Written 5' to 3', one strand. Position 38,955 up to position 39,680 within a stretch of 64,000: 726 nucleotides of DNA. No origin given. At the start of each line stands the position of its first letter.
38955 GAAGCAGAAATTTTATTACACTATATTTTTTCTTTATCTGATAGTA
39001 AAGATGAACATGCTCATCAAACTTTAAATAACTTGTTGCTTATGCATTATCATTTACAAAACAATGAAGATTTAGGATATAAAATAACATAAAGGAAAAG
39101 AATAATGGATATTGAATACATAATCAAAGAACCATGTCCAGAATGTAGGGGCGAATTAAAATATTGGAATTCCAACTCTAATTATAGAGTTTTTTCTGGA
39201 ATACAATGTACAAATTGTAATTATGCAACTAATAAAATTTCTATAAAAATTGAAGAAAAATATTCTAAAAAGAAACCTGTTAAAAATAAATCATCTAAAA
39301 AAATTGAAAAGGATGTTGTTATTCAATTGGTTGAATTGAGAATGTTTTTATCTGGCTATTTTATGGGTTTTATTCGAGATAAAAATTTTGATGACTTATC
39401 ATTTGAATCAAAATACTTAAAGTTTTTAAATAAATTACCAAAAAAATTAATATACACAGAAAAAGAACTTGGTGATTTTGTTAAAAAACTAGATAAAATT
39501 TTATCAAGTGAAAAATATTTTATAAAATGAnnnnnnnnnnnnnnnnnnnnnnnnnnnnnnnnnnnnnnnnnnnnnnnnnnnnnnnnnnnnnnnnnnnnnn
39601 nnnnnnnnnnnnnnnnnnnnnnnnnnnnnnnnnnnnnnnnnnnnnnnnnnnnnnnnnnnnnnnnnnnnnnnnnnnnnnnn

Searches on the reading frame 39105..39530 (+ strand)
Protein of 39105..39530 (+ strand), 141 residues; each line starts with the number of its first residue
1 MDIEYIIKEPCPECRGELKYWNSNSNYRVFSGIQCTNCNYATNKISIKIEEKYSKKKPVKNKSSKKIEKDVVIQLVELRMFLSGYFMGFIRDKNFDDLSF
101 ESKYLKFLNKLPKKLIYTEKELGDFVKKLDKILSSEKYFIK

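Call 3: search_protein_families(library=pfam, proteins=[window:39105-39530:+], max_evalue=1)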
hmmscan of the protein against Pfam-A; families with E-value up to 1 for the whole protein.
window:39105-39530:+ (141 aa): 7 families
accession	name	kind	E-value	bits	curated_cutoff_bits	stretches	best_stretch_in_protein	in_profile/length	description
PF17915.7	zf_Rg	-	0.0013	18.6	25.5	1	3-38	2-31/49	Reverse gyrase zinc finger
PF14354.12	Lar_restr_allev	-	0.0021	18.7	28.6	1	9-55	4-45/58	Restriction alleviation protein Lar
PF16958.10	PRP9_N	-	0.022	15.3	27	1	45-88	45-88/150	Pre-mRNA-splicing factor PRP9 N-terminus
PF05068.17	MtlR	-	0.066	13.6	25.2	1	85-132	70-117/165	Mannitol repressor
PF25208.1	DUF7838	-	0.13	12.7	28.5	0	9-50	7-51/55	Domain of unknown function (DUF7838)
PF08063.17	Zn_ribbon_PADR1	-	0.15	12.3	25.1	1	9-45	3-39/42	PADR1 domain, zinc ribbon fold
PF23499.1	YnfU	-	0.29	11.5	27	0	3-15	11-23/49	YnfU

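Call 4: search_protein_families(library=phrogs, proteins=[window:39105-39530:+], max_evalue=0.1)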
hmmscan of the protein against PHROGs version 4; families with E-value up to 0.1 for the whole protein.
window:39105-39530:+ (141 aa): 2 families
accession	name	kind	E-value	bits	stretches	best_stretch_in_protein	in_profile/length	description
phrog_599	-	moron, auxiliary metabolic gene and host takeover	0.0051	18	1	9-52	75-113/262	Lar-like restriction alleviation protein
phrog_16376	-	unknown function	0.013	16.5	1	11-53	17-53/56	-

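Call 5: search_protein_families(library=ncbifam, proteins=[window:39105-39530:+], max_evalue=1)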
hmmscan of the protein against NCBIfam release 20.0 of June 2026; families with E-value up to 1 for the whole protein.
window:39105-39530:+ (141 aa): 5 families
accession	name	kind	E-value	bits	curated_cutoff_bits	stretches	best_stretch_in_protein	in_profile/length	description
NF047912.1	ECs_2282_CxxC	subfamily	0.00087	19.1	37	1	10-47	4-42/60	ECs_2282 family putative zinc-binding protein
TIGR01908.1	cas_CXXC_CXXC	equivalog_domain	0.011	15.1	19.4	1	46-131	171-256/308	type I-B CRISPR-associated protein Cas8b1/Cst1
NF001638.0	PRK00418.1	equivalog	0.036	13.9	83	1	7-36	6-34/65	DNA gyrase inhibitor YacG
TIGR02443.1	TIGR02443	equivalog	0.073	12.9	49.45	1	11-56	12-55/59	YheV family putative zinc ribbon protein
TIGR04104.1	cxxc_20_cxxc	subfamily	0.62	10.5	45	0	11-48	3-40/93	TIGR04104 family putative zinc finger protein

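Call 6: search_protein_families(library=padloc, proteins=[window:39105-39530:+], max_evalue=1)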
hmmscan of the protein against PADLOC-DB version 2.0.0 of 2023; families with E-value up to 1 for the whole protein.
window:39105-39530:+ (141 aa): 1 family
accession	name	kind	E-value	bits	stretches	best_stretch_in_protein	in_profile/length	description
PDLC00966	Cas8a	-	0.003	15.1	1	46-131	171-256/308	"CRISPR-associated protein Cas8b1/Cst1, subtype I-B/TNEAP"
